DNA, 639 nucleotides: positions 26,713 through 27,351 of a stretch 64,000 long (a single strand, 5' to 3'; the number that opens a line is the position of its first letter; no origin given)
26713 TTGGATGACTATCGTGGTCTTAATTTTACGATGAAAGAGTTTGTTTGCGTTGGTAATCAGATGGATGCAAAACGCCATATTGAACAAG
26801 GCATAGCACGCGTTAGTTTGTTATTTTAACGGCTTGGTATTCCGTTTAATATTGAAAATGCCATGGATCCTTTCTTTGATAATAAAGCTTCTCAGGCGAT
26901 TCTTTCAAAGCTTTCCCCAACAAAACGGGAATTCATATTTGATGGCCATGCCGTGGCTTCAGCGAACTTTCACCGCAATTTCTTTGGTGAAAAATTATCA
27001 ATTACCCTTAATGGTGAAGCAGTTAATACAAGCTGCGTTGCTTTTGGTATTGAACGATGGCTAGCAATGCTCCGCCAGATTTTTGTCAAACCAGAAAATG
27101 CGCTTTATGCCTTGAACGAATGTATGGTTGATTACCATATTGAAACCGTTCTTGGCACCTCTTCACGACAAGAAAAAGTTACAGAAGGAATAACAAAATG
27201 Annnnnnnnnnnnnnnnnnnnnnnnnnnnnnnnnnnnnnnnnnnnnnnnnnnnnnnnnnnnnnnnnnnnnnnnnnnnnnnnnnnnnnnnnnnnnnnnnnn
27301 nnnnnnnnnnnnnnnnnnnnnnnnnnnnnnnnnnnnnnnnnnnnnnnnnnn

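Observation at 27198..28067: AurF/CmlI-like diiron N-oxygenase homologue outside its usual actinomycete arylamine context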

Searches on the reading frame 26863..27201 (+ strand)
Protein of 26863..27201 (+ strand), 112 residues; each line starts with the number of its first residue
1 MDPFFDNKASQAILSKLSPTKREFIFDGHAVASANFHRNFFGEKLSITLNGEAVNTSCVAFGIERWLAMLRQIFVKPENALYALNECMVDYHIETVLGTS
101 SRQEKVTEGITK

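Call 3: search_protein_families(library=pfam, proteins=[window:26863-27201:+], max_evalue=0.01)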
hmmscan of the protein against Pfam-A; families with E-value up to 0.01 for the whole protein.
window:26863-27201:+ (112 aa): 0 families

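Call 4: search_protein_families(library=ncbifam, proteins=[window:26863-27201:+], max_evalue=0.01)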
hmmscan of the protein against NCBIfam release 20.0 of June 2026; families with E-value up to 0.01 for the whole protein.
window:26863-27201:+ (112 aa): 2 families
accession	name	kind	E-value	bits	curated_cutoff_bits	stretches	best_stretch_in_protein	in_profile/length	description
NF005479.0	PRK07080.1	equivalog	3.3e-08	32.9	357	1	29-72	254-299/318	amino acid--[acyl-carrier-protein] ligase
TIGR00415.1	serS_MJ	equivalog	0.0007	18.1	489.55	1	21-68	433-481/518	serine--tRNA ligase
